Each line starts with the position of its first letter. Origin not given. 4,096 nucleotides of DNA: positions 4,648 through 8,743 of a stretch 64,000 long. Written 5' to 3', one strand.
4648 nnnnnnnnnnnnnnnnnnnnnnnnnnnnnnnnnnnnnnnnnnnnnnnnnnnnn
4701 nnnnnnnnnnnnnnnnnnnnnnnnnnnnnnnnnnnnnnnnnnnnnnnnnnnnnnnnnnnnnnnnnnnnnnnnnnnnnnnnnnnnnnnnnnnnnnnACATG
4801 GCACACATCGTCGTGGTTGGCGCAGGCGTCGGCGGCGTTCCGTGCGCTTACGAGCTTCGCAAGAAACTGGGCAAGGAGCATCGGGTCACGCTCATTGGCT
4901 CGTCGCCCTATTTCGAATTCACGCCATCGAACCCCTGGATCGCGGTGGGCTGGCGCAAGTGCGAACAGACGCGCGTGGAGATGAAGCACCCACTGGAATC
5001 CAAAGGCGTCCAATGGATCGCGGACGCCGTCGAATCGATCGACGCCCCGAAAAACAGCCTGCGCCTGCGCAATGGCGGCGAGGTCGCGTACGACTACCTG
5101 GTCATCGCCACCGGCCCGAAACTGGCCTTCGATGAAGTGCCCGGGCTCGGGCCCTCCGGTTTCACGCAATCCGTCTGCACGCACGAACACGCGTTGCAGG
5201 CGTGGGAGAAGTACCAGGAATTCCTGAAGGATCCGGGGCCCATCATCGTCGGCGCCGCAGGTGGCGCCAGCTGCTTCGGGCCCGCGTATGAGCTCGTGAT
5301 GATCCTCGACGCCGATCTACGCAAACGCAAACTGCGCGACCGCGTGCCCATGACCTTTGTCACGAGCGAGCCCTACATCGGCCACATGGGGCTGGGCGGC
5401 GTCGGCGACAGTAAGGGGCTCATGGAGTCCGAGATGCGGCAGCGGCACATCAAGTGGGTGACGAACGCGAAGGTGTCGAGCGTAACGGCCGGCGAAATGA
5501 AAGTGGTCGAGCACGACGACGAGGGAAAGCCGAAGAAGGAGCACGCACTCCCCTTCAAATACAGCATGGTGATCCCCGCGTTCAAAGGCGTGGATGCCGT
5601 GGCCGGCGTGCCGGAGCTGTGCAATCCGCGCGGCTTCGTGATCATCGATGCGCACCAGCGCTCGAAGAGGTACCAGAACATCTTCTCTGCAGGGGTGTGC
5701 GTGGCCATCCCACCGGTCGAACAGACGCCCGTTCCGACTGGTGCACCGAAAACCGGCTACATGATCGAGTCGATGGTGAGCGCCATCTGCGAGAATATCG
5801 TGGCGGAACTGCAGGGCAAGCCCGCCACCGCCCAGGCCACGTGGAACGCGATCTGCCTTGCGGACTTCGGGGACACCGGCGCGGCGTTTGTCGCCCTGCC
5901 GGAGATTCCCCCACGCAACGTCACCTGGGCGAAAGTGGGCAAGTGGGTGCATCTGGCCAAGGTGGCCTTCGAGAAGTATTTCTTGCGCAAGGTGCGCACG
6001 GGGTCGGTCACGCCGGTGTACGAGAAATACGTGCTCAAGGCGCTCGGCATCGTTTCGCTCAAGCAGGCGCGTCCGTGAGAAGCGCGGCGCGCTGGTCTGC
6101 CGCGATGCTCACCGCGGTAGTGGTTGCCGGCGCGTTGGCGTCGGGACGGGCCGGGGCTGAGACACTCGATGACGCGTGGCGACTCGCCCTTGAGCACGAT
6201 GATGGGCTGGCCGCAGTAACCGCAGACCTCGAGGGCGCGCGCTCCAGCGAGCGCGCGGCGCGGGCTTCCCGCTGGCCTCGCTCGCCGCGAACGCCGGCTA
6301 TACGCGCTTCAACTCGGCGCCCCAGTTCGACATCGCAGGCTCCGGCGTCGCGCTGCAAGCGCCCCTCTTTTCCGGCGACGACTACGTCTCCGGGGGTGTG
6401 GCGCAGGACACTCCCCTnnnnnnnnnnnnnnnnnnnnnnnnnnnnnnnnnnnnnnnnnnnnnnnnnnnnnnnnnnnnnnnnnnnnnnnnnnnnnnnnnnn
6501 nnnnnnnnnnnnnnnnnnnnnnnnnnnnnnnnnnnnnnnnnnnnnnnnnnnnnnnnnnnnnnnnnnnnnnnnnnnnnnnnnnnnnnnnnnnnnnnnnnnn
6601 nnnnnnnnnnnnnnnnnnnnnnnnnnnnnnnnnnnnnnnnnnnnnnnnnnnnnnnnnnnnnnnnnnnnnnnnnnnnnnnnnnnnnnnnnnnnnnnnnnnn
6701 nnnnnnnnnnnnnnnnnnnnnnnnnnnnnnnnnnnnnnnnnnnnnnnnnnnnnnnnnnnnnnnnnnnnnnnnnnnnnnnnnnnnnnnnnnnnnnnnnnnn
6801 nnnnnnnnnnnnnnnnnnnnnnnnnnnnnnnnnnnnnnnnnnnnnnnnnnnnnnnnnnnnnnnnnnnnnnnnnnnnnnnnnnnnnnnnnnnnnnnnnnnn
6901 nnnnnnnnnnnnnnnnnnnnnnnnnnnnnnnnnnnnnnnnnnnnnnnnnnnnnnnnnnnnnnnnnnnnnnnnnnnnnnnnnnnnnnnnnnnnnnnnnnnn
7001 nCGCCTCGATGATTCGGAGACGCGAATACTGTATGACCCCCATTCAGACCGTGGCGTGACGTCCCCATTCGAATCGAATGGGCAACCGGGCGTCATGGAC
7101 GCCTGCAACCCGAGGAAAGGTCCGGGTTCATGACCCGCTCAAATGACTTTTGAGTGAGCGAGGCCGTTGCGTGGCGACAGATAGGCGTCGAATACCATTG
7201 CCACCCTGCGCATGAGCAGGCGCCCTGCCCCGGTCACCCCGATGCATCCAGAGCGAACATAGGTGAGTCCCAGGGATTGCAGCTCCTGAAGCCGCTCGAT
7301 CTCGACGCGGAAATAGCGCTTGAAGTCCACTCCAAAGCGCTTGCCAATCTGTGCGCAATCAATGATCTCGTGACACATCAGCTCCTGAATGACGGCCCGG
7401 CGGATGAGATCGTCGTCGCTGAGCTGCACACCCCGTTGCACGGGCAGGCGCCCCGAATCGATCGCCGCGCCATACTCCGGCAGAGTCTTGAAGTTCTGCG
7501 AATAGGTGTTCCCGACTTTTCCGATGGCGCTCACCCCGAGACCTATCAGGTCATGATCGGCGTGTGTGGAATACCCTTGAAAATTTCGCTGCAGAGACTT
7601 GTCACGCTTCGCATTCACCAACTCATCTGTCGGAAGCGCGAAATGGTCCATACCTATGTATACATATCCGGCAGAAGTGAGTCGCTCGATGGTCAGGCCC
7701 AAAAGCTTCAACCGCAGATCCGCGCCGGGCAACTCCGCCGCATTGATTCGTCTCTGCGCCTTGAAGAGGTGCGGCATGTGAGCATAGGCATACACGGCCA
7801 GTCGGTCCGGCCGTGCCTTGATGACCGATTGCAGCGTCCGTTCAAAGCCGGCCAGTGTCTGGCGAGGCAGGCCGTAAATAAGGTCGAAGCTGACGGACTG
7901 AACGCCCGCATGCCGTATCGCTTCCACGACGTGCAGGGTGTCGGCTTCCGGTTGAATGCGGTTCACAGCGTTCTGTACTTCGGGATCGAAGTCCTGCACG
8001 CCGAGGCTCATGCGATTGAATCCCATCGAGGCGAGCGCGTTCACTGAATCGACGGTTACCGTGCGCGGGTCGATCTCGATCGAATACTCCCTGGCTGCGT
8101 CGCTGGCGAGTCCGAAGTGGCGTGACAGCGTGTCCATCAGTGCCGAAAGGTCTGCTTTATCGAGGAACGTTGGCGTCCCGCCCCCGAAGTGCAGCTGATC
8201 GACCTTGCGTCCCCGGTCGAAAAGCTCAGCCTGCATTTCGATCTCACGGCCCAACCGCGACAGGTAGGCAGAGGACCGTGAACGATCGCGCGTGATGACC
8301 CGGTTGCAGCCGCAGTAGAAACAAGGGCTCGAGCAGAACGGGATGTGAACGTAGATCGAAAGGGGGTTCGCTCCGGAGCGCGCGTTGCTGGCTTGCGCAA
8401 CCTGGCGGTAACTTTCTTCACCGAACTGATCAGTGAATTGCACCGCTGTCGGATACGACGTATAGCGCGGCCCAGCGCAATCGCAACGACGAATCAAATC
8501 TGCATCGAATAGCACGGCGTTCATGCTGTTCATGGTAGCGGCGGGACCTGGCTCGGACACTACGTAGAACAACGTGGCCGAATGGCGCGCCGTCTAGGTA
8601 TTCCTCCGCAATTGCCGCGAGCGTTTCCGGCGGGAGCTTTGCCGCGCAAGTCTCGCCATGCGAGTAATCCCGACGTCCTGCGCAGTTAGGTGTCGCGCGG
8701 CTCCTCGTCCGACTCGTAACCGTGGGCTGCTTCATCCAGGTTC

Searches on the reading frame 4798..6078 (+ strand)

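Call 29: search_protein_families(library=pfam, proteins=[window:4798-6078:+])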
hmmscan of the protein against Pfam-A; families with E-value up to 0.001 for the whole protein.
window:4798-6078:+ (426 aa): 3 families
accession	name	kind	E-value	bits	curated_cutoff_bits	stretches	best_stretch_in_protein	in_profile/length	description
PF07992.20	Pyr_redox_2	-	2.3e-19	70.4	26.1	1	3-138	2-141/291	Pyridine nucleotide-disulphide oxidoreductase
PF01266.30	DAO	-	6.1e-06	26.4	27.9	0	4-34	2-29/353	FAD dependent oxidoreductase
PF00070.33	Pyr_redox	-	4.7e-05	24.3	22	0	3-37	1-32/82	Pyridine nucleotide-disulphide oxidoreductase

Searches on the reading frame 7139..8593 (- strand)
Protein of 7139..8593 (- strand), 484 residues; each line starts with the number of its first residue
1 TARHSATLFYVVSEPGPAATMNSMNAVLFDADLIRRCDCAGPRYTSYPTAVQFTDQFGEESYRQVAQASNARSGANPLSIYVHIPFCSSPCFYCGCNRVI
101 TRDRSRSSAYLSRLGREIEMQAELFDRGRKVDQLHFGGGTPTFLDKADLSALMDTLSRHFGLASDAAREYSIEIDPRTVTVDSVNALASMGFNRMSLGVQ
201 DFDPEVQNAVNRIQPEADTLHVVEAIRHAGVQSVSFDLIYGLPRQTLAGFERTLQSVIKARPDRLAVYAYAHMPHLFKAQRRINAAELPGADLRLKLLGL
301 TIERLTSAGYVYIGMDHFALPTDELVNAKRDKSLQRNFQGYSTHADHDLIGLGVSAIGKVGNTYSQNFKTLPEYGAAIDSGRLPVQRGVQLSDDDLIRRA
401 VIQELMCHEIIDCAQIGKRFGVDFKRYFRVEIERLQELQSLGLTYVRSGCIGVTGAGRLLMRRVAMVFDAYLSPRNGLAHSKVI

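Call 29: search_protein_families(library=pfam, proteins=[window:7139-8593:-])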
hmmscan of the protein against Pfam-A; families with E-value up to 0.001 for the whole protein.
window:7139-8593:- (484 aa): 2 families
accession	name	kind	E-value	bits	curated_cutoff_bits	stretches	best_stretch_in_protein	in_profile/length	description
PF04055.27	Radical_SAM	-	1.6e-22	80.9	29.5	1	81-255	1-164/166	Radical SAM superfamily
PF06969.22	HemN_C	-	3.4e-07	30.6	24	1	391-460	1-67/67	HemN C-terminal domain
